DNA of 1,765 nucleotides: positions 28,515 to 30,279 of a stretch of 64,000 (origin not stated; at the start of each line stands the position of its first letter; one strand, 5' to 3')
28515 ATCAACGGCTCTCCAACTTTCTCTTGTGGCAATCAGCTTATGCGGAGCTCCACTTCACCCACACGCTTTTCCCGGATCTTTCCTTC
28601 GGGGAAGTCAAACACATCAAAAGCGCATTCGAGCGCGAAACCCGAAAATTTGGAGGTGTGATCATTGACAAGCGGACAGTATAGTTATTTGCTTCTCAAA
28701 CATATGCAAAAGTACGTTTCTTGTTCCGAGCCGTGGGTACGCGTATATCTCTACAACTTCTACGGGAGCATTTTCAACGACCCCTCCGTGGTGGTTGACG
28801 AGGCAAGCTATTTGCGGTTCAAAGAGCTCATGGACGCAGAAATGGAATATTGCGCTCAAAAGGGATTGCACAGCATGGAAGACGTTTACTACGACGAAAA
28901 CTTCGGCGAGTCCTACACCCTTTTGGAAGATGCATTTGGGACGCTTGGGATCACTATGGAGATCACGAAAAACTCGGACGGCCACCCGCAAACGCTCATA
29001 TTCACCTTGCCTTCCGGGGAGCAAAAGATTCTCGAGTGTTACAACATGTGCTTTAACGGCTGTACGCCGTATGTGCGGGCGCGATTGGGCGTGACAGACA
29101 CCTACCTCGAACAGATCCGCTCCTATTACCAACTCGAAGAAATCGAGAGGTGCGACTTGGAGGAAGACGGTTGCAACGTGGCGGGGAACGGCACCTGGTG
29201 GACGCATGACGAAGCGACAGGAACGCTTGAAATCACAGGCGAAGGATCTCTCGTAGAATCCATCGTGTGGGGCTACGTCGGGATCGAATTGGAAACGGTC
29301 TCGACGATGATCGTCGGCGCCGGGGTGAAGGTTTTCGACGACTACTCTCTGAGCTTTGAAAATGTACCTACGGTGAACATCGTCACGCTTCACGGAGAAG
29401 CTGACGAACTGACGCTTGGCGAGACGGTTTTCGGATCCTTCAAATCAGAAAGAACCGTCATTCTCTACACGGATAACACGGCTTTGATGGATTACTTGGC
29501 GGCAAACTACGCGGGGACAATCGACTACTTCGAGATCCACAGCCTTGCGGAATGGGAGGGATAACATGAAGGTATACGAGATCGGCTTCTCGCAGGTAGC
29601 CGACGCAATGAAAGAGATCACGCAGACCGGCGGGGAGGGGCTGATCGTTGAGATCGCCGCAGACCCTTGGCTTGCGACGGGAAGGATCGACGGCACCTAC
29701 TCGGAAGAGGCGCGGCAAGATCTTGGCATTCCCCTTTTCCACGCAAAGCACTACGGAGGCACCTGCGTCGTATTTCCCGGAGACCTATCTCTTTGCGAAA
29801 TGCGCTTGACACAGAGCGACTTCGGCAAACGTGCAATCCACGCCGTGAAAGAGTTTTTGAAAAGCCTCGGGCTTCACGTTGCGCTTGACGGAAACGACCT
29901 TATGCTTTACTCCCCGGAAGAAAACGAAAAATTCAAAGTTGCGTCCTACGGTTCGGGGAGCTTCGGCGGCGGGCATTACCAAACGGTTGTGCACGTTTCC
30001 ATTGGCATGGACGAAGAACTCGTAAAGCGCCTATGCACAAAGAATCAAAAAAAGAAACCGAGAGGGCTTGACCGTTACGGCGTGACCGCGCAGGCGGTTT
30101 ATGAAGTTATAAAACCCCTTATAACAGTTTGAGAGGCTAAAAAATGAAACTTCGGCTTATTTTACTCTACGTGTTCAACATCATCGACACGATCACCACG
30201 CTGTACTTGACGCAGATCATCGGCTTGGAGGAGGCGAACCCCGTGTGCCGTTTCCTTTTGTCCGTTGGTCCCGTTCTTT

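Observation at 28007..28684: Catalytically intact undecaprenyl-diphosphate synthase homologue inside the late structural operon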

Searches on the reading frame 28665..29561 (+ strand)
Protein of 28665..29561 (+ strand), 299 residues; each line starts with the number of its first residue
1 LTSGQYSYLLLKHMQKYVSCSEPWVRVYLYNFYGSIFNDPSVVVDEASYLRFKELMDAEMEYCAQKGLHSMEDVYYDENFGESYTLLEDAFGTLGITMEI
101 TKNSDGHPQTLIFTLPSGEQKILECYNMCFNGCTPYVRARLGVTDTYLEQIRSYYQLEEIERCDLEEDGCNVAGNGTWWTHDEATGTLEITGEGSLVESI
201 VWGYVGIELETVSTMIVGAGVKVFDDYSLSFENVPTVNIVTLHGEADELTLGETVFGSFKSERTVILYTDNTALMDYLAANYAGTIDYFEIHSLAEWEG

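Call 8: search_protein_families(library=phrogs, proteins=[window:28665-29561:+], max_evalue=0.001)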
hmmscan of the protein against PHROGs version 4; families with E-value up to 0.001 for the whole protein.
window:28665-29561:+ (299 aa): 0 families

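Call 10: search_protein_families(library=pfam, proteins=[window:28665-29561:+], max_evalue=0.01)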
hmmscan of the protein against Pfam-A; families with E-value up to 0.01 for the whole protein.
window:28665-29561:+ (299 aa): 0 families

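Call 34: search_solved_structures(query=A1, max_evalue=10, show_alignments=1)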
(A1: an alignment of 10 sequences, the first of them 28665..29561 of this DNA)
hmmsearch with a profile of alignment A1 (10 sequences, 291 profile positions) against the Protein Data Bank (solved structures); distinct sequences matched with E-value up to 10: 2.
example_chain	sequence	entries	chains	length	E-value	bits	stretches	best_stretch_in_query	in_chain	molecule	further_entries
3s5u_A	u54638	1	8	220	0.057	16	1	73-160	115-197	Putative uncharacterized protein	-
9vj8_A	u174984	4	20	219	0.091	15.4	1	73-160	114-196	Type II-A CRISPR-associated protein Csn2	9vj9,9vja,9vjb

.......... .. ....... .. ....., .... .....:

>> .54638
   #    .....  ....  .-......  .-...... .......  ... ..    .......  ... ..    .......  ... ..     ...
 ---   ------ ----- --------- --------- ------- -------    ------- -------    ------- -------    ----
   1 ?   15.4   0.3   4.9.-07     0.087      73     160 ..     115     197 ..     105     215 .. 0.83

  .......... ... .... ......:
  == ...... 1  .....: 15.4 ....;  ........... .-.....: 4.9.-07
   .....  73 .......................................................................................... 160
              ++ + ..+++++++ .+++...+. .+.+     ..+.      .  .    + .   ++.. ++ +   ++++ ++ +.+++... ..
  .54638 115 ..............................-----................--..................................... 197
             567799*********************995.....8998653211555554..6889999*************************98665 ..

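Call 37: find_homologous_proteins(query=window:28665-29561:+, max_evalue=0.001)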
Query window:28665-29561:+ (299 aa): 16 proteins with E <= 0.001 among 911 candidates.
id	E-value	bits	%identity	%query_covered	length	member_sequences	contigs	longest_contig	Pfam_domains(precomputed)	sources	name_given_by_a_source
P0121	5.2e-192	655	100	96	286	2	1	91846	-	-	-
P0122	6.4e-139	481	70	100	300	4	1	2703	-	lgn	-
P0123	3.0e-121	423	66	96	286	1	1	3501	-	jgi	jgi:hypothetical protein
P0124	6.2e-83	297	51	100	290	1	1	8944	-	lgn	-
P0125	9.3e-73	264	47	97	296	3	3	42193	-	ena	-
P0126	1.4e-64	237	45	100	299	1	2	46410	-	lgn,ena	-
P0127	4.1e-63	232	44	100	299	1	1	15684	-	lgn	-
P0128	4.6e-63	232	45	100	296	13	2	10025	-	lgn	-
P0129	2.7e-61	226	43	100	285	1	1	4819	-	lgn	-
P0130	1.3e-56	211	44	96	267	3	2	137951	-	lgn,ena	-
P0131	2.2e-55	206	41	100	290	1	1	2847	-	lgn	-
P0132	2.6e-55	206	43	99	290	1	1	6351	-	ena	-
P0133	2.7e-52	196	41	99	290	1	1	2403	-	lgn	-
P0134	4.2e-52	196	42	92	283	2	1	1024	-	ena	-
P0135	9.3e-52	195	41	100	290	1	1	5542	-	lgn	-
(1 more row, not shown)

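Call 45: predict_structure(alignment_id=A3)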
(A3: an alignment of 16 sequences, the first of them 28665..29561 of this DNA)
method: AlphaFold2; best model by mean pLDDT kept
length: 299 residues; sequences in the alignment: 16
mean_pLDDT: 78.3   pTM: 0.50
mean pLDDT of the five models: 78.3, 76.9, 76.4, 76.2, 75.1
residues with pLDDT >= 90: 94; 70-90: 130; 50-70: 43; < 50: 32
segments of 3 or more residues with pLDDT < 50: 140-170
pLDDT, mean of each block of 10 residues (from residue 1): 69 76 68 81 91 90 79 85 91 95 86 94 70 61 39 34 36 71 91 83 71 93 90 87 95 81 86 92 76 91
secondary structure, 60 per line:
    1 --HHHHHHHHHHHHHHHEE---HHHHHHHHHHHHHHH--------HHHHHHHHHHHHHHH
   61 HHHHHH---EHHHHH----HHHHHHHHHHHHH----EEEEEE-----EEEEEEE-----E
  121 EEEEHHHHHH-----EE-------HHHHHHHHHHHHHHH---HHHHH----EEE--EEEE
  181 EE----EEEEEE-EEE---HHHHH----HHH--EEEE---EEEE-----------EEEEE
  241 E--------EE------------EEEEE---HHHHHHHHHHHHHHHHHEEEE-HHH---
elements in order: H3-17 H23-37 H46-66 H71-75 H80-92 E97-102 E108-114 E120-124 H125-130 H145-159 H163-167 E172-174 E177-182 E187-192 E194-196 H200-204 E214-217 E221-224 E236-241 E264-268 H272-288 E289-292

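Call 47: fold_search(model_id=the predicted structure, library=pdb)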
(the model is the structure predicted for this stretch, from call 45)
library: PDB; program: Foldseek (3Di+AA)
matches with E <= 10: 483; with E <= 0.001: 0
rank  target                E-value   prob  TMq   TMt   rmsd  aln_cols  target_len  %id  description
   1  4fd0                  6.3e-02  0.82  0.19  0.15   4.6        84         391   12  Crystal structure of a putative cell surface protein (BACCAC_03700) from Bacteroides caccae ATCC 43185 at 2.07 A resolut (released 2012-07-25)
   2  3ab1_B                1.7e-01  0.06  0.14  0.13  16.4       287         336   11  Crystal Structure of Ferredoxin NADP+ Oxidoreductase (released 2010-11-24)
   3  3r9u_A                1.8e-01  0.07  0.16  0.16  15.9       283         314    9  Thioredoxin-disulfide reductase from Campylobacter jejuni. (released 2011-04-06)
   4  1mo9_A                3.7e-01  0.33  0.09  0.05  11.4        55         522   18  NADPH DEPENDENT 2-KETOPROPYL COENZYME M OXIDOREDUCTASE/CARBOXYLASE COMPLEXED WITH 2-KETOPROPYL COENZYME M (released 2002-11-27)
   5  6mel_B                4.2e-01  0.04  0.14  0.11  17.0       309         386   11  Succinyl-CoA synthase from Campylobacter jejuni (released 2018-09-19)
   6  7b0u_0                4.8e-01  0.07  0.19  0.20  18.4       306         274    8  Stressosome complex from Listeria innocua (released 2021-12-01)
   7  5glg                  5.1e-01  0.15  0.10  0.06  14.4       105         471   10  The novel function of Osm1 under anaerobic condition in the ER was revealed by crystal structure of Osm1, a soluble fuma (released 2017-07-12)
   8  4l8k_A                5.1e-01  0.06  0.18  0.17  18.4       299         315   10  Crystal structure of a putative peptidase (PARMER_02772) from Parabacteroides merdae ATCC 43184 at 2.26 A resolution (released 2013-07-03)
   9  7mgo_A                5.4e-01  0.28  0.09  0.06  11.3        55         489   18  Crystal structure of F501H variant of 2-ketopropyl coenzyme M oxidoreductase/carboxylase (2-KPCC) from Xanthobacter au (released 2021-07-21)
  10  1wk4_A                5.4e-01  0.06  0.11  0.16  16.3       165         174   11  Crystal structure of ttk003001606 (released 2004-11-30)
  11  7lrn_A                5.8e-01  0.03  0.11  0.13  18.2       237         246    9  Structure of the Siderophore Interacting Protein from Acinetbacter baumannii (released 2021-07-21)
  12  2j8x_D                6.1e-01  0.38  0.08  0.27   3.5        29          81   21  Epstein-Barr virus uracil-DNA glycosylase in complex with Ugi from PBS-2 (released 2006-12-13)
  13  6o0a                  6.1e-01  0.03  0.14  0.12  18.0       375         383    8  Crystal structure of flavohemoglobin from Malassezia yamatoensis with bound FAD and heme determined by iron SAD phasing (released 2019-03-06)
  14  8am8_BBB              6.9e-01  0.06  0.10  0.06  18.7       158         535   14  Cyclohexanone dehydrogenase (CDH) from Alicycliphilus denitrificans K601 complexed with dehydrogenated substrate - W (released 2024-02-14)
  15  7mgn_A                7.3e-01  0.23  0.09  0.05  11.3        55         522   18  Crystal structure of F501H/H506E variant of 2-ketopropyl coenzyme M oxidoreductase/carboxylase (2-KPCC) from Xanthobac (released 2021-07-21)
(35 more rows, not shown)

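Call 54: fold_search(model_id=the predicted structure, library=viral)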
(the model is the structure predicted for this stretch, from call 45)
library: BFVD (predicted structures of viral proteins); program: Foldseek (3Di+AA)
matches with E <= 10: 972; with E <= 0.001: 0
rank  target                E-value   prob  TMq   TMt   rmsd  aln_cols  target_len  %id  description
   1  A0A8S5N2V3            1.4e-02  0.85  0.19  0.10  14.2       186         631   12  Leucine rich repeat protein (Fragment) [Siphoviridae sp. ctv0N24]
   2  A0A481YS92            4.6e-02  0.18  0.12  0.15  19.4       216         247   12  Restriction endonuclease [Marseillevirus LCMAC101]
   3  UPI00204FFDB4         6.7e-02  0.77  0.17  0.34   6.0        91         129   19  (no name look-up for this kind of identifier)
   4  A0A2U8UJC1            7.1e-02  0.20  0.11  0.19  22.9       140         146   14  Uncharacterized protein [Gordonia phage Jace]
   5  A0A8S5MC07            9.1e-02  0.12  0.10  0.15  14.7       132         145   12  Myristoyl-CoA:protein N-myristoyltransferase, N-terminal domain [Podoviridae sp. ct53O25]
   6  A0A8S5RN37            1.0e-01  0.66  0.23  0.09   9.2       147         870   13  Leucine rich repeat protein (Fragment) [virus sp. ctEfN2]
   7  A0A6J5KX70            1.1e-01  0.13  0.11  0.19  17.9       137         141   12  Uncharacterized protein [uncultured Caudovirales phage]
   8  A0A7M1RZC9            1.9e-01  0.44  0.11  0.20  16.0        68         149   19  Uncharacterized protein [uncultured phage cr112_1]
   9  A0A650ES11            2.1e-01  0.89  0.11  0.58   3.5        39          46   20  Uncharacterized protein [Lactococcus phage CHPC129]
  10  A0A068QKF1            2.1e-01  0.09  0.16  0.09  22.8       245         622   10  Csr/MutH/archaeal HJR family nuclease [Armadillidium vulgare iridescent virus]
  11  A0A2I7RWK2            2.6e-01  0.60  0.09  0.11   3.5        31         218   26  (no name in the UniProt tables at hand)
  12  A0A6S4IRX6            2.6e-01  0.14  0.08  0.23   9.8        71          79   10  (no name in the UniProt tables at hand)
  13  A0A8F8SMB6            2.7e-01  0.16  0.14  0.10  18.2       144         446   11  (no name in the UniProt tables at hand)
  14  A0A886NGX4            2.7e-01  0.04  0.12  0.09  20.7       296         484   10  (no name in the UniProt tables at hand)
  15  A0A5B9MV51            2.9e-01  0.09  0.09  0.18  15.1        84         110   13  (no name in the UniProt tables at hand)
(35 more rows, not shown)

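Call 86: search_protein_families(library=padloc, proteins=[window:28665-29561:+], max_evalue=0.01)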
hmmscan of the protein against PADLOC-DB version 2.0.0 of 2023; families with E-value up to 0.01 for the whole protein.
window:28665-29561:+ (299 aa): 0 families

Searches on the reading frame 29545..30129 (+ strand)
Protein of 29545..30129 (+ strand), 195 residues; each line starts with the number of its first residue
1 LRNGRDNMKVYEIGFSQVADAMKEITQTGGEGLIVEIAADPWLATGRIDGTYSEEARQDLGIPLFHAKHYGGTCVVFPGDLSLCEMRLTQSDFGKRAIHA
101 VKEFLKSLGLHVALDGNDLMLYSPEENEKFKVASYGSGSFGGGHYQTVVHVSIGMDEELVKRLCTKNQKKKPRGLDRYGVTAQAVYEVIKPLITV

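Call 8: search_protein_families(library=phrogs, proteins=[window:29545-30129:+], max_evalue=0.001)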
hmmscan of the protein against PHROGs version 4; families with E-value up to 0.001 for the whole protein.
window:29545-30129:+ (195 aa): 0 families

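Call 10: search_protein_families(library=pfam, proteins=[window:29545-30129:+], max_evalue=0.01)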
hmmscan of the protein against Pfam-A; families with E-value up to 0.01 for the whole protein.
window:29545-30129:+ (195 aa): 0 families

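Call 33: search_solved_structures(query=A2, max_evalue=10, show_alignments=2)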
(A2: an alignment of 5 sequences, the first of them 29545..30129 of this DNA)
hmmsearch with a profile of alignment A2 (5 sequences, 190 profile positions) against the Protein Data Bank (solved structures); distinct sequences matched with E-value up to 10: 4.
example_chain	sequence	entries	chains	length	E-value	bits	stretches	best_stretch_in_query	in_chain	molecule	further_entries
9fln_A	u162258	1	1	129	0.058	16.6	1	36-113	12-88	LysM domain-containing protein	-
9flh_AA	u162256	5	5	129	0.072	16.3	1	36-112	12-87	LysM domain-containing protein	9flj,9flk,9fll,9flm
7lmx_A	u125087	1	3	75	0.39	13.9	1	88-142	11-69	Integrin inhibitor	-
8tcg_C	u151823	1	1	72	0.89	12.7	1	88-138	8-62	Minibinder B6_BP_dslf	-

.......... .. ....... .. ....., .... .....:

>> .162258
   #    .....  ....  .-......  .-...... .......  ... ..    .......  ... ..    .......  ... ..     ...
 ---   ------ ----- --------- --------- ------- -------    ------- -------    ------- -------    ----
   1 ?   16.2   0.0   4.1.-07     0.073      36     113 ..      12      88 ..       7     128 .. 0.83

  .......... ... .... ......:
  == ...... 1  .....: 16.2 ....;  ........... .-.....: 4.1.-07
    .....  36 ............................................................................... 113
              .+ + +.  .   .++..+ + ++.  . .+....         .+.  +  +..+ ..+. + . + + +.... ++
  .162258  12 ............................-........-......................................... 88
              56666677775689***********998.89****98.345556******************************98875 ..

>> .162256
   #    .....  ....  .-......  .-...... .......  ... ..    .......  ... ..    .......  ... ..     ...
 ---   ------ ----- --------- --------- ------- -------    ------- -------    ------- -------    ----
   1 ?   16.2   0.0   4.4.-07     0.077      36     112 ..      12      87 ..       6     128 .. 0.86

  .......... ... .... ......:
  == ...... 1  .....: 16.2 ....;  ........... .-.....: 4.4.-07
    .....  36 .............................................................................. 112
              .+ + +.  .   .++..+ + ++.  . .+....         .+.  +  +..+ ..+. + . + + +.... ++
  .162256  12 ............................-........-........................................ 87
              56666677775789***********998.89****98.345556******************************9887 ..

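Call 49: search_protein_families(library=pfam, alignment_id=A2, max_evalue=10)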
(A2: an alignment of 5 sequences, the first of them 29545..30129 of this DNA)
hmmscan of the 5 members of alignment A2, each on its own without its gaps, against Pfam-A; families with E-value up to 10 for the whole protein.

A. member 1, window:29545-30129:+ (195 aa): 1 family
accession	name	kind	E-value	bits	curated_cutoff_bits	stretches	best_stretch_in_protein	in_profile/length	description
PF08765.17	Mor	-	0.088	13.3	24.9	0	176-190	79-93/107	Mor transcription activator family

B. families by the number of members that match (of 5 scanned): 1 family
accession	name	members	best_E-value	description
PF08765.17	Mor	1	0.088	Mor transcription activator family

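Call 56: predict_structure(protein=window:29545-30129:+)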
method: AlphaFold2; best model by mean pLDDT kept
length: 195 residues; sequences in the alignment: 1
mean_pLDDT: 39.3   pTM: 0.35
mean pLDDT of the five models: 39.3, 39.1, 35.9, 35.5, 34.4
residues with pLDDT >= 90: 0; 70-90: 5; 50-70: 36; < 50: 154
segments of 3 or more residues with pLDDT < 50: 1-94, 136-195
pLDDT, mean of each block of 10 residues (from residue 1): 26 36 38 29 26 34 33 30 27 52 61 69 60 44 27 37 39 40 43 32
secondary structure, 60 per line:
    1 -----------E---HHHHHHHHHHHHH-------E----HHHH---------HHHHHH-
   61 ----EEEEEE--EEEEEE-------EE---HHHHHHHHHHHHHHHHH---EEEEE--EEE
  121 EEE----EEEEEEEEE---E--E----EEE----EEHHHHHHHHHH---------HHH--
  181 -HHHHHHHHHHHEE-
elements in order: H16-28 H41-44 H54-59 E65-70 E73-78 H91-107 E111-115 E118-123 E128-136 E148-150 H157-166 H182-192

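Call 58: search_protein_representatives(protein=window:29545-30129:+)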
Query: 195 residues. Proteins with E-value up to 0.001 (for the whole library): 209; up to 1e-10: 77; up to 1e-30: 7. The best 150 are listed.
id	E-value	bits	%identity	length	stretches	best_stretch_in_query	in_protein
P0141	7.7e-54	198.7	53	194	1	8-193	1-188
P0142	4.2e-49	183.2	49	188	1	8-190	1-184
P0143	1.7e-36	142.1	40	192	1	8-193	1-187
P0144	3.4e-33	131.3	40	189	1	37-193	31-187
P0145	6.1e-33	130.5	43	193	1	22-189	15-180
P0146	2.0e-32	128.8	40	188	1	17-193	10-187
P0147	3.7e-32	128.0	38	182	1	9-192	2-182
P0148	2.6e-29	118.7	37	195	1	27-189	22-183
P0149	3.5e-29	118.3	40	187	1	8-188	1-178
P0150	6.3e-29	117.4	39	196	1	9-187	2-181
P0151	1.9e-26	109.4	38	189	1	29-187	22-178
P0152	3.4e-26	108.5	39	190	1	3-192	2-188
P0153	9.8e-26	107.0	39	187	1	13-189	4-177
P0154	1.6e-25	106.3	40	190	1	24-194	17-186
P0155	5.3e-24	101.4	39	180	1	19-188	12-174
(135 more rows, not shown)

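Call 60: search_solved_structures(query=A4, max_evalue=10, show_alignments=2)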
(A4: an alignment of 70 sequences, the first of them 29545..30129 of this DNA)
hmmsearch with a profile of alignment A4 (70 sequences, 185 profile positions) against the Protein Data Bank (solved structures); distinct sequences matched with E-value up to 10: 12.
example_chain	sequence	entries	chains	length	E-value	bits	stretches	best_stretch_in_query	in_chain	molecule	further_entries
8cri_A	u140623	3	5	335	3.4e-09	39.9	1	24-134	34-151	lipoate--protein ligase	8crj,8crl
1vqz_A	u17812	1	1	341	2.5e-06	30.5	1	22-134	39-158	lipoate-protein ligase, putative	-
5ij6_A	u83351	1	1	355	3.5e-06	30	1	23-158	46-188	Lipoate--protein ligase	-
6jom_A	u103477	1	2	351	3.6e-06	30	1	39-158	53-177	Lipoate--protein ligase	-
5iby_A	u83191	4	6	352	7.6e-05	25.7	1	27-133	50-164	Lipoate--protein ligase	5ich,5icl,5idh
2e5a_A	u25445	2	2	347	0.004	20.1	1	22-130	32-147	Lipoyltransferase 1 | Lipoyltransferase 1, mitochondrial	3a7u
2ars_A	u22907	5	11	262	0.014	18.3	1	40-152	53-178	Lipoate-protein ligase A | PUTATIVE LIPOATE PROTEIN LIGASE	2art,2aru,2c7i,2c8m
1x2g_A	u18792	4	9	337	0.018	18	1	31-132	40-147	Lipoate-protein ligase A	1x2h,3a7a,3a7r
3r07_A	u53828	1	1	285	0.018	17.9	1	40-152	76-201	Lipoate-protein ligase A subunit 1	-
4tvw_A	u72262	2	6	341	0.032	17.1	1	31-129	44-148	Lipoate-protein ligase A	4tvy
3nyi_A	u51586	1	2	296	0.87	12.5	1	65-102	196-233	fat acid-binding protein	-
2f6b_A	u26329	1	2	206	1.1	12.1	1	38-113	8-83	Family 11 Xylanase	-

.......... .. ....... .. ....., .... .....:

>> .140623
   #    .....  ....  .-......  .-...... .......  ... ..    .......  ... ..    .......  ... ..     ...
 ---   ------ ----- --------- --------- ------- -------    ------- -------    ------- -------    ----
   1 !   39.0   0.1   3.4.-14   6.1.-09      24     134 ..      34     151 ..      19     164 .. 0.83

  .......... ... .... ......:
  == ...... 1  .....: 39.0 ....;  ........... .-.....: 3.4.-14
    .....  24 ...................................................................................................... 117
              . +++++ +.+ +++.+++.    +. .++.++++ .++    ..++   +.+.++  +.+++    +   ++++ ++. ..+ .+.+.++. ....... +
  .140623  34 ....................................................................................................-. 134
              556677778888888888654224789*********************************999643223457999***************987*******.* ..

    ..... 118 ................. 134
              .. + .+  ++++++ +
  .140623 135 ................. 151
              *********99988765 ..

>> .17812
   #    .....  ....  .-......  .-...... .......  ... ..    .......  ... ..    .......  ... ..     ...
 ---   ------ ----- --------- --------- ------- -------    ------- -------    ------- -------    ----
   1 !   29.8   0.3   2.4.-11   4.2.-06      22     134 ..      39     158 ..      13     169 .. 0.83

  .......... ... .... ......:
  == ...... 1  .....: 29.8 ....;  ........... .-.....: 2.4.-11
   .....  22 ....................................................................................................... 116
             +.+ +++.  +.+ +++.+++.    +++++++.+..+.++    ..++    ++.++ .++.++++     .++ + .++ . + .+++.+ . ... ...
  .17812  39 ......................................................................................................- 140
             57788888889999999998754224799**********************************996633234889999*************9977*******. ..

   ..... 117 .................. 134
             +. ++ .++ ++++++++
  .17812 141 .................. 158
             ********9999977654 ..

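Call 61: search_protein_families(library=pfam, alignment_id=A4, max_evalue=1)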
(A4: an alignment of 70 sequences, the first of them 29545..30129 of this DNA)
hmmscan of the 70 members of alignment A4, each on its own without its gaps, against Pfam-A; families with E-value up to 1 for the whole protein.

A. member 1, window:29545-30129:+ (195 aa): 1 family
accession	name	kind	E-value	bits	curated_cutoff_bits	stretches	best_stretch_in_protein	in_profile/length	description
PF08765.17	Mor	-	0.088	13.3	24.9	0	176-190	79-93/107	Mor transcription activator family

B. families by the number of members that match (of 70 scanned): 30 families (the first 25 are shown)
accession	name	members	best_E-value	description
PF21948.1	LplA-B_cat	41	1.6e-11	Lipoyl protein ligase A/B catalytic domain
PF04017.17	DUF366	9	0.005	Domain of unknown function (DUF366)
PF03099.24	BPL_LplA_LipB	4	0.00082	Biotin/lipoate A/B protein ligase family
PF08765.17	Mor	2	0.055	Mor transcription activator family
PF12844.13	HTH_19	1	0.0028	Helix-turn-helix domain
PF03975.18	CheD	1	0.011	CheD chemotactic sensory transduction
PF03401.19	TctC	1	0.018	Tripartite tricarboxylate transporter family receptor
PF11376.13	DUF3179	1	0.021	Protein of unknown function (DUF3179)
PF13701.12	DDE_Tnp_1_4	1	0.023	Transposase DDE domain group 1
PF24738.1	DUF7689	1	0.037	Domain of unknown function (DUF7689)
PF20439.3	SpoIVA_C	1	0.045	Sporulation stage IV protein A, C-terminal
PF17700.6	DUF5546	1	0.049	Family of unknown function (DUF5546)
PF00497.25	SBP_bac_3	1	0.054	Bacterial extracellular solute-binding proteins, family 3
PF08418.15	Pol_alpha_B_N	1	0.056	DNA polymerase alpha subunit B N-terminal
PF19520.5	Dpp_8_9_N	1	0.06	Dipeptidyl peptidase 8 and 9 N-terminal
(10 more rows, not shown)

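Call 86: search_protein_families(library=padloc, proteins=[window:29545-30129:+], max_evalue=0.01)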
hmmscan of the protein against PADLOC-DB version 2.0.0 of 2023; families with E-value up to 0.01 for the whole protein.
window:29545-30129:+ (195 aa): 0 families
